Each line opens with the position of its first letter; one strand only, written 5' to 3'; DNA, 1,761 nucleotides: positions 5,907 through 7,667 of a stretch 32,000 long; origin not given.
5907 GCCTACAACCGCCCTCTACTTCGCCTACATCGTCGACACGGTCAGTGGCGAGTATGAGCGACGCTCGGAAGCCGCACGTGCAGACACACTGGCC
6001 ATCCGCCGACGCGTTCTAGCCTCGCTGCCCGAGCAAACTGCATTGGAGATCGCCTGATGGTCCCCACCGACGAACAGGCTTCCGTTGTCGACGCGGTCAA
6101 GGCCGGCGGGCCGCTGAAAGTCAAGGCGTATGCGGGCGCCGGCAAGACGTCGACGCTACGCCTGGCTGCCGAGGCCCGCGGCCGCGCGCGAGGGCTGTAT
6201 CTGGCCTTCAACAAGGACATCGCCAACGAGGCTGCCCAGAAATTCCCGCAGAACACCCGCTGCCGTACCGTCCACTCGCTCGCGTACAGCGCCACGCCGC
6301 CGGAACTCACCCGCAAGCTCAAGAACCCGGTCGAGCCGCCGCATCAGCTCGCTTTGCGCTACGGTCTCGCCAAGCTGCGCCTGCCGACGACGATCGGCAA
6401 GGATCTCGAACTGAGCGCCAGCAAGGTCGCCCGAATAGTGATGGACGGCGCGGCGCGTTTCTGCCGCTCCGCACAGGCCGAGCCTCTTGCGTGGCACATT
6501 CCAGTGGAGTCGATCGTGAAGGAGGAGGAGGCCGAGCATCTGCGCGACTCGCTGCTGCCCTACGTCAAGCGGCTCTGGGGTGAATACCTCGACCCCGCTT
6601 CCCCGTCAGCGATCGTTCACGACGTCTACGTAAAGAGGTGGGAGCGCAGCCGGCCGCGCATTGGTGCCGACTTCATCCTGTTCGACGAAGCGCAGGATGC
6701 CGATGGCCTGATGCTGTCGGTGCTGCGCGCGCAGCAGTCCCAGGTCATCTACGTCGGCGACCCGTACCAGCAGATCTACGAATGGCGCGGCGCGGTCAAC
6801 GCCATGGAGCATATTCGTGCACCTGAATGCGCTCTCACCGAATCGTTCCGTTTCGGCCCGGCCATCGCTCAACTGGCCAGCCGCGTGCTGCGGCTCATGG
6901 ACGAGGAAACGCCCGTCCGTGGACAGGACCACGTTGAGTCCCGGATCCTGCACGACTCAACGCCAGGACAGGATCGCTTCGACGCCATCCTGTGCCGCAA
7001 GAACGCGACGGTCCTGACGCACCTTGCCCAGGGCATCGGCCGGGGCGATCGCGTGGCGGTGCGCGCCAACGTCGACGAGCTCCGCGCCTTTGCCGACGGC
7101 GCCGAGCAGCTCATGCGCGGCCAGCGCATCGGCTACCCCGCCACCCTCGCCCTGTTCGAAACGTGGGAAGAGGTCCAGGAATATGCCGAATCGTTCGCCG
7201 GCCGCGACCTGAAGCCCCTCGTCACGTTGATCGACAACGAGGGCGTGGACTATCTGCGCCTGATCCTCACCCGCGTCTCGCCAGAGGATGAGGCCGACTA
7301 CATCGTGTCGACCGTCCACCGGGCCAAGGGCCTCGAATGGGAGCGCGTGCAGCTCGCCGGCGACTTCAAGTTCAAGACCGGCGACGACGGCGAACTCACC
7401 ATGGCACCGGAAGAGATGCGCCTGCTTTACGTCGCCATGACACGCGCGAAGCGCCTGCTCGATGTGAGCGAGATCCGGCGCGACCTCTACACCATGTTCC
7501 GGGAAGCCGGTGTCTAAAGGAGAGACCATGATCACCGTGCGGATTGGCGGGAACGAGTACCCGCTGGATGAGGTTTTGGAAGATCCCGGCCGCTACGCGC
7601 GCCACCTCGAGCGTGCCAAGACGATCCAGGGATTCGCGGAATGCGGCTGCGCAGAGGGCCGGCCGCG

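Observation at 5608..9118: Translationally coupled operon: small ORF, UvrD-like helicase, DUF1173-like Cys-cluster/nuclease-like protein, FtsK-gamma winged helix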

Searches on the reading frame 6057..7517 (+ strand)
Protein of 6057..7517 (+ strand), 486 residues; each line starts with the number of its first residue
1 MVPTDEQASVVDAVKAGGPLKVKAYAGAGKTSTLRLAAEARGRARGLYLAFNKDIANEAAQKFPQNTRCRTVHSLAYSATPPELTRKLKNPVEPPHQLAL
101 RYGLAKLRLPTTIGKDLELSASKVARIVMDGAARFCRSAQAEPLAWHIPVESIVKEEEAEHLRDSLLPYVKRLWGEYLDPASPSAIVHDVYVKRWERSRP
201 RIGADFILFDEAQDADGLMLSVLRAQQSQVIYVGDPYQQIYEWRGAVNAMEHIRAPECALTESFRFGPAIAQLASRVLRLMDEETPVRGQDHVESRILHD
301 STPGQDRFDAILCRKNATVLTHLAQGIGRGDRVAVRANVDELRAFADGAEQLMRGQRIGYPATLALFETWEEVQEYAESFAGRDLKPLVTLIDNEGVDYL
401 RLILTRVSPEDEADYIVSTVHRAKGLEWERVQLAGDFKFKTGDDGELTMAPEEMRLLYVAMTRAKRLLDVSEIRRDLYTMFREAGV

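Call 3: search_protein_families(library=pfam, proteins=[window:6057-7517:+], max_evalue=0.1)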
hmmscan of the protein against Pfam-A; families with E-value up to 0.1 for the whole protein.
window:6057-7517:+ (486 aa): 6 families
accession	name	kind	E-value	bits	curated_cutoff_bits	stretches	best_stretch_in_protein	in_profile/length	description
PF13361.12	UvrD_C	-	2.4e-12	47.4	25.6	1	417-472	289-347/350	UvrD-like helicase C-terminal domain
PF01443.25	Viral_helicase1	-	3.8e-10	40.4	21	1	191-242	46-100/228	Viral superfamily 1 RNA helicase core domain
PF00580.27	UvrD-helicase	-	1.4e-09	38.4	23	1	205-248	214-260/271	UvrD/REP helicase N-terminal domain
PF13538.12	UvrD_C_2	-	2.1e-09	37.5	27.4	1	417-468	4-49/52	UvrD-like helicase C-terminal domain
PF13604.12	AAA_30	-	1.3e-08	35.2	27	2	5-80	4-81/191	AAA domain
PF13245.12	AAA_19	-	4.1e-07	30.7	25.1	1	14-242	8-132/134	AAA domain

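Call 4: search_protein_families(library=ncbifam, proteins=[window:6057-7517:+], max_evalue=0.1)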
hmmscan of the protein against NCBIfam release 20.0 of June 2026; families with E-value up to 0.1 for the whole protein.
window:6057-7517:+ (486 aa): 12 families
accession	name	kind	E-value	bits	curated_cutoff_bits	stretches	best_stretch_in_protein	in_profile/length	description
TIGR01075.1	uvrD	equivalog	3.8e-11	42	1144.45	2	206-251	211-260/715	DNA helicase II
TIGR01074.1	rep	equivalog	2.8e-10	39.1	951.45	2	400-471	536-610/668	DNA helicase Rep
TIGR00609.1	recB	equivalog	3.5e-10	38.6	696.05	2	206-246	374-419/1175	exodeoxyribonuclease V subunit beta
NF008743.0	PRK11773.1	equivalog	4.4e-10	38.5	965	2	206-247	216-260/720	DNA helicase II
NF008276.0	PRK11054.1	equivalog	8.8e-08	31.1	543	1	205-278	432-516/684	DNA helicase IV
TIGR01073.1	pcrA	equivalog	1.6e-07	30.1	911.2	2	416-471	550-608/725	DNA helicase PcrA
NF008172.0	PRK10919.1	equivalog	2.2e-05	22.9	1168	1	377-470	513-609/673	DNA helicase Rep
NF010485.0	PRK13909.1-2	equivalog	0.00031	19.1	650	0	226-249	366-389/909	RecB-like helicase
TIGR02785.1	addA_Gpos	equivalog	0.0012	16.7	707.65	1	447-468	853-874/1234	helicase-exonuclease AddAB subunit AddA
TIGR02784.1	addA_alphas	equivalog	0.013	13.9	860.75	1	451-471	848-868/1138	double-strand break repair helicase AddA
NF010487.0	PRK13909.1-4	equivalog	0.016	13.4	759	0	408-443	604-639/924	RecB-like helicase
NF008128.0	PRK10876.1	equivalog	0.025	12.2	1697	0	208-246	382-425/1181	exodeoxyribonuclease V subunit beta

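Call 5: search_protein_families(library=padloc, proteins=[window:6057-7517:+], max_evalue=0.1)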
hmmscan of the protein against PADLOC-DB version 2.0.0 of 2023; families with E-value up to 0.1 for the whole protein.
window:6057-7517:+ (486 aa): 48 families (the best 25 are shown)
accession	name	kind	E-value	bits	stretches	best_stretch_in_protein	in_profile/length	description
PDLC00132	GajB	-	1.1e-16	58.6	3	414-471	540-599/625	UrvD helicase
PDLC00136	GajB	-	1.6e-16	58.3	2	207-290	210-300/570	UrvD helicase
PDLC03802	RTasHel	-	2.4e-16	57.7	2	205-294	194-285/675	DRT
PDLC00112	GajB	-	7.7e-15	52.5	2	207-278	215-295/581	UrvD helicase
PDLC00107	GajB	-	1.6e-13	48.2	2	206-252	218-268/587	UrvD helicase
PDLC00122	GajB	-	1.7e-13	48.3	2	207-276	166-245/502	UrvD helicase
PDLC00138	GajB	-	3.2e-13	47.3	2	207-276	224-302/581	UrvD helicase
PDLC00117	GajB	-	8.7e-11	39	2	414-468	514-570/604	UrvD helicase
PDLC00106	GajB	-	9.1e-11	39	1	207-283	209-293/577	UrvD helicase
PDLC00104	GajB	-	1.7e-09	35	2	206-247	168-211/574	UrvD helicase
PDLC00119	GajB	-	3.7e-09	34.1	2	404-468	475-539/565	UrvD helicase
PDLC00131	GajB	-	3.8e-09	34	1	206-294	249-339/647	UrvD helicase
PDLC00130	GajB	-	4.1e-09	33.2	2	205-279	207-291/589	UrvD helicase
PDLC00149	GajB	-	3.1e-08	30.5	2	207-248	210-254/577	UrvD helicase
PDLC00103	GajB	-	4.8e-08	30.4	2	206-286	214-303/612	UrvD helicase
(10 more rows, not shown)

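Call 33: search_solved_structures(query=window:6057-7517:+, max_evalue=0.001)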
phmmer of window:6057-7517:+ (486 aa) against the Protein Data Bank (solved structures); distinct sequences matched with E-value up to 0.001: 8.
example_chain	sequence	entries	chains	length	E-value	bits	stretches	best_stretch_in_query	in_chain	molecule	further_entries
9xzj_F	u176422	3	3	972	3.1e-40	141.7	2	20-320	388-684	F-box DNA helicase 1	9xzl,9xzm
6ppj_B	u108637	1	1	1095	6.8e-05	25.1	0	3-35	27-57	UvrD/REP helicase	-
4c2u_A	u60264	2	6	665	9.4e-05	24.7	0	405-468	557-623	DNA HELICASE II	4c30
4c2t_A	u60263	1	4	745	0.00013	24.2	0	405-468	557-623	DNA HELICASE II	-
1uaa_A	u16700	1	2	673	0.00015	24.1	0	379-469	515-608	PROTEIN (ATP-DEPENDENT DNA HELICASE REP.)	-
3lfu_A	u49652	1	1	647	0.00026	23.2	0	206-247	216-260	DNA helicase II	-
2is1_A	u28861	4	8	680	0.0003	23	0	206-247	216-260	DNA helicase II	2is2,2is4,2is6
8jqb_E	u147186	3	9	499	0.00084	21.6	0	207-247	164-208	Gabija protein GajB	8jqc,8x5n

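Call 34: search_protein_families(library=phrogs, proteins=[window:6057-7517:+], max_evalue=0.01)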
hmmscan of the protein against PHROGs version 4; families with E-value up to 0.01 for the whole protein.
window:6057-7517:+ (486 aa): 2 families
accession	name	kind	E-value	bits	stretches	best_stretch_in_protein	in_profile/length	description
phrog_1967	-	DNA, RNA and nucleotide metabolism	8.5e-93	313.3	1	1-478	151-674/776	DNA helicase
phrog_325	-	DNA, RNA and nucleotide metabolism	5.2e-07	29.3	0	417-468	820-864/986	Dda-like helicase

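Call 54: search_dna_similar(query=window:6057-7517:+, collection=plasmids, mode=protein, max_rows=40, rows=spread, max_evalue=1e-20)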
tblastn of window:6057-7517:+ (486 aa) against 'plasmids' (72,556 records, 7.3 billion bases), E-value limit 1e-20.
Records with a match: 1837; places in all: 1910; records where one place covers at least 80% of the query: 1763.
Best place of each record, by identity: >=99% 2; 95-99% 2; 90-95% 1; 80-90% 8; 60-80% 10; <60% 1814.
By first word of the organism name: Klebsiella 340; Salmonella 212; Escherichia 208; Citrobacter 140; Providencia 98; Pseudomonas 96; Piscirickettsia 89; Acinetobacter 76; Burkholderia 70; Vibrio 65; and 85 more.
By predicted mobility (MOB-suite, as given by PLSDB): conjugative 1219; non-mobilizable 331; mobilizable 287.
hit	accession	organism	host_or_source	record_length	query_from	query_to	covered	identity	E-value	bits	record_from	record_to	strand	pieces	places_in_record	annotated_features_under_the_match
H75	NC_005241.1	Cupriavidus necator H16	-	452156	1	486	100%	100.0%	0e+0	956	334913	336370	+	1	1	3'-5' exonuclease | hypothetical protein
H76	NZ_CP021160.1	Burkholderia glumae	Oryza sativa,Cell culture,USA rice field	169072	3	483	99%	49.8%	1e-136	442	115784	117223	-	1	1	3'-5' exonuclease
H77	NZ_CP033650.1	Burkholderia glumae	bacterial cell,broken rice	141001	104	483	78%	50.5%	2e-111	369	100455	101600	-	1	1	3'-5' exonuclease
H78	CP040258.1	Moraxella osloensis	mycoplasma culture contaminant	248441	3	473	97%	36.2%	7e-70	249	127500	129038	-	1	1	ATP-dependent helicase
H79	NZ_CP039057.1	Piscirickettsia salmonis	Oncorhynchus mykiss,cell culture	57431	1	475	98%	33.9%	2e-67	241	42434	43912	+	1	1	RecX family transcriptional regulator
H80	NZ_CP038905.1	Piscirickettsia salmonis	Oncorhynchus mykiss,cell culture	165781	1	475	98%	33.6%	8e-65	234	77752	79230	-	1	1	RecX family transcriptional regulator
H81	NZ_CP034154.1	Rhodococcus sp. NJ-530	Antarctic sea ice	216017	3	469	96%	33.9%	1e-49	224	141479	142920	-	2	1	exonuclease domain-containing protein | 3'-5' exonuclease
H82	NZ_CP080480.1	Vibrio parahaemolyticus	whole organism,shellfish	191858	4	468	96%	32.8%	2e-46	181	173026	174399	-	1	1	UvrD-helicase domain-containing protein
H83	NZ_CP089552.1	Pseudomonas sp. 7-41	cell culture,soil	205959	1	473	97%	31.9%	2e-44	175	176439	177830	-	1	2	3'-5' exonuclease | hypothetical protein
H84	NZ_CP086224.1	Escherichia coli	Homo sapiens,urine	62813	3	468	96%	32.4%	3e-44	174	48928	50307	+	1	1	UvrD-helicase domain-containing protein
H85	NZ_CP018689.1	Klebsiella pneumoniae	Homo sapiens,tracheal secretion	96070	3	468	96%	32.4%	3e-44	174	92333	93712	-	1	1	UvrD-helicase domain-containing protein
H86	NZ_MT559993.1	Escherichia coli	-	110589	3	468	96%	32.4%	3e-44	174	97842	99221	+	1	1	UvrD-helicase domain-containing protein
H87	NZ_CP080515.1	Salmonella enterica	food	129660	3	468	96%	32.4%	3e-44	174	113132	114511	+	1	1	UvrD-helicase domain-containing protein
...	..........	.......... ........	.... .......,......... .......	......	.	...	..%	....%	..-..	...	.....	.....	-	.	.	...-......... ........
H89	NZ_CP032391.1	Salmonella enterica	cattle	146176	3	468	96%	32.4%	3e-44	174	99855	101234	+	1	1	UvrD-helicase domain-containing protein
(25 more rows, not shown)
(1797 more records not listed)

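Call 55: get_annotated_region(hit=H76, flank=6000)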
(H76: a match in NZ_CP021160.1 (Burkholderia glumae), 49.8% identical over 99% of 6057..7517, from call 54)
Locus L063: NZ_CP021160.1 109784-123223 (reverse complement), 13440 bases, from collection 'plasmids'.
description: Burkholderia glumae strain 411gr-6 plasmid unnamed2, complete sequence
organism: Burkholderia glumae (NCBI taxid 337)
taxonomy: Bacteria; Pseudomonadota; Betaproteobacteria; Burkholderiales; Burkholderiaceae; Burkholderia; Burkholderia glumae
host: -; source: Oryza sativa,Cell culture,USA rice field; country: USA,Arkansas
typing (MOB-suite, as given by PLSDB): conjugative; replicon rep_cluster_382; relaxase MOBF,MOBP; mating-pair formation MPF_T
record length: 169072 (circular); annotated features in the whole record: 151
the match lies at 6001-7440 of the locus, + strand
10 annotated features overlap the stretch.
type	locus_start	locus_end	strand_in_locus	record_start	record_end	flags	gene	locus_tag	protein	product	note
CDS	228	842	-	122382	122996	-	-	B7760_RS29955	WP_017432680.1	HEPN domain-containing protein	-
CDS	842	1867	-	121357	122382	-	-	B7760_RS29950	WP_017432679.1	AAA family ATPase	-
CDS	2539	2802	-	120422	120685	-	-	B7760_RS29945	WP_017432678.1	hypothetical protein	-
CDS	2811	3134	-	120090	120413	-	-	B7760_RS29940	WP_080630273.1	H-NS histone family protein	-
CDS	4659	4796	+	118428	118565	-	-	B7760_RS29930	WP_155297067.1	hypothetical protein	-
CDS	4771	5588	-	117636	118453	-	-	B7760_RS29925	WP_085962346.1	IS5-like element ISBugl2 family transposase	-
CDS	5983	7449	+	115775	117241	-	-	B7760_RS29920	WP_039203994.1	3'-5' exonuclease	-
CDS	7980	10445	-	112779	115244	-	-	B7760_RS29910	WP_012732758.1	alpha/beta hydrolase fold domain-containing protein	-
CDS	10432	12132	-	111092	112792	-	-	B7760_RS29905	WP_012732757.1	GMC family oxidoreductase N-terminal domain-containing protein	-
CDS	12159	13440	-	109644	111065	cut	-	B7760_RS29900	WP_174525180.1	coniferyl aldehyde dehydrogenase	GO:0006081 - cellular aldehyde metabolic process [Evidence IEA]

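Call 56: get_annotated_region(hit=H89, flank=6000)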
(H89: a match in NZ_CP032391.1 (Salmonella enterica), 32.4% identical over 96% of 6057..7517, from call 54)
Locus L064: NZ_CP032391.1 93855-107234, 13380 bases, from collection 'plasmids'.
description: Salmonella enterica subsp. enterica serovar Dublin strain CVM 34981 plasmid p34981_1, complete sequence
organism: Salmonella enterica (NCBI taxid 98360)
taxonomy: Bacteria; Pseudomonadota; Gammaproteobacteria; Enterobacterales; Enterobacteriaceae; Salmonella; Salmonella enterica
host: -; source: cattle; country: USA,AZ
typing (MOB-suite, as given by PLSDB): conjugative; replicon IncC; relaxase MOBH,MOBH; mating-pair formation MPF_F
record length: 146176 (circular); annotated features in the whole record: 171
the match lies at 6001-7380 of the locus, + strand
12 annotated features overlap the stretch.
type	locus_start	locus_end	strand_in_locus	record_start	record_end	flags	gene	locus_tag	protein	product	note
CDS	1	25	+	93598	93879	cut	-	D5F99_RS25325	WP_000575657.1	hypothetical protein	-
CDS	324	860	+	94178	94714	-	-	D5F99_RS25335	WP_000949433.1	hypothetical protein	-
CDS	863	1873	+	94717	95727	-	-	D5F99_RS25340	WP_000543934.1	tyrosine-type recombinase/integrase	GO:0015074 - DNA integration [Evidence IEA]; GO:0006310 - DNA recombination [Evidence IEA]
CDS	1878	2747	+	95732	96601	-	-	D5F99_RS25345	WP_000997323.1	3'-5' exonuclease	-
CDS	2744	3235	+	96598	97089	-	-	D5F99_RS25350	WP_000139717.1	hypothetical protein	-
CDS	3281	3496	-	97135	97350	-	-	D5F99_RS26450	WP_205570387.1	hypothetical protein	-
CDS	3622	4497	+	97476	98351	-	-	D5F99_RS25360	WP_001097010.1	DNA replication terminus site-binding protein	-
CDS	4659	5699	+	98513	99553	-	-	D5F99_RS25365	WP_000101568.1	DNA-binding protein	-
CDS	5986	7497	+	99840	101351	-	-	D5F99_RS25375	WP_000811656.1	UvrD-helicase domain-containing protein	-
CDS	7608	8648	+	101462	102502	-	traF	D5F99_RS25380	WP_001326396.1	conjugal transfer protein TraF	-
CDS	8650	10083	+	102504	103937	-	-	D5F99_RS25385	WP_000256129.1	conjugal transfer protein TraH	-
CDS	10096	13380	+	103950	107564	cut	-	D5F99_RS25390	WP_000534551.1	conjugal transfer protein TraG N-terminal domain-containing protein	-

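Call 67: find_homologous_proteins(query=window:6057-7517:+, max_evalue=1e-20)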
Query window:6057-7517:+ (486 aa): 2334 proteins with E <= 1e-20 among 8000 candidates; the best 120 are listed.
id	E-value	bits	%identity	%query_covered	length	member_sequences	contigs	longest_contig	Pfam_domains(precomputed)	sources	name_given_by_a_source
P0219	0.0e+0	1047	96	100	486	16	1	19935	PF13538.13,PF01443.25,PF13604.13,PF13361.13,PF13245.13,PF00580.28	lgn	-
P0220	2.9e-289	978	89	100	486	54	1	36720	PF13538.13,PF01443.25,PF13604.13,PF13361.13,PF13245.13,PF00580.28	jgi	jgi:UvrD-like helicase C-terminal domain/AAA domain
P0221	5.1e-282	954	86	100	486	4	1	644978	PF13538.13,PF01443.25,PF13604.13,PF13361.13,PF13245.13,PF00580.28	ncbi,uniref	ncbi:3'-5' exonuclease [Cupriavidus sp. H39]|uniref:3'-5' exonuclease n=1 Tax=Cupriavidus sp. H39 Ta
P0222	9.7e-282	953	86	100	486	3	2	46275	PF13538.13,PF01443.25,PF13604.13,PF13361.13,PF13245.13,PF00580.28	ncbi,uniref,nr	ncbi:3'-5' exonuclease [Cupriavidus numazuensis]|uniref:DNA 3'-5' helicase n=1 Tax=Cupriavidus numaz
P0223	1.0e-281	953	86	100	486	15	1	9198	PF13538.13,PF01443.25,PF13604.13,PF13361.13,PF13245.13,PF00580.28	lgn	-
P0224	6.1e-279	944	86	100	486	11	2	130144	PF13538.13,PF01443.25,PF13604.13,PF13361.13,PF13245.13,PF00580.28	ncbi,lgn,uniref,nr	ncbi:3'-5' exonuclease [Cupriavidus pampae]|uniref:DNA 3'-5' helicase n=1 Tax=Cupriavidus pampae Tax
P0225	2.8e-271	918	84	100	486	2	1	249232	PF13538.13,PF01443.25,PF13604.13,PF13361.13,PF13245.13,PF00580.28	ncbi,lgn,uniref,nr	ncbi:ATP-dependent helicase (plasmid) [Cupriavidus pauculus]|uniref:ATP-dependent helicase n=1 Tax=C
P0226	5.9e-270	914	84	100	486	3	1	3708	PF13538.13,PF01443.25,PF13604.13,PF13361.13,PF13245.13,PF00580.28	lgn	-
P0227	9.4e-268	907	82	100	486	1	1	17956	PF13538.13,PF01443.25,PF13604.13,PF13361.13,PF13245.13,PF00580.28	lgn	-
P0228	3.1e-263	892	81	100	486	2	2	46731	PF13538.13,PF01443.25,PF13604.13,PF13361.13,PF13245.13,PF00580.28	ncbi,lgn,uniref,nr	ncbi:3'-5' exonuclease [Cupriavidus sp. WS]|uniref:3'-5' exonuclease n=1 Tax=Cupriavidus sp. WS TaxI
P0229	5.6e-263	891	81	100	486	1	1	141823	PF13538.13,PF01443.25,PF13604.13,PF13361.13,PF13245.13,PF00580.28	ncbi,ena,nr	nr:3'-5' exonuclease [uncultured Cupriavidus sp.]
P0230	8.6e-260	880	81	100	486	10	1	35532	PF13538.13,PF01443.25,PF13604.13,PF13361.13,PF13245.13,PF00580.28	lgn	-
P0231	1.4e-258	876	80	100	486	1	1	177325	PF13538.13,PF01443.25,PF13604.13,PF13361.13,PF13245.13,PF00580.28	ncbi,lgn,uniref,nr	ncbi:UvrD/REP helicase N-terminal domain-containing protein [Cupriavidus sp. YR651]|uniref:3'-5' exo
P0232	2.1e-255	866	79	100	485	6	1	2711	PF13538.13,PF01443.25,PF13604.13,PF13361.13,PF13245.13,PF00580.28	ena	-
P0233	3.0e-254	862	79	100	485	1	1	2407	PF13538.13,PF01443.25,PF13604.13,PF13361.13,PF00580.28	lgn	-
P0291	1.3e-165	570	54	99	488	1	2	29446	PF13538.13,PF01443.25,PF13604.13,PF13361.13,PF13245.13,PF00580.28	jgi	jgi:hypothetical protein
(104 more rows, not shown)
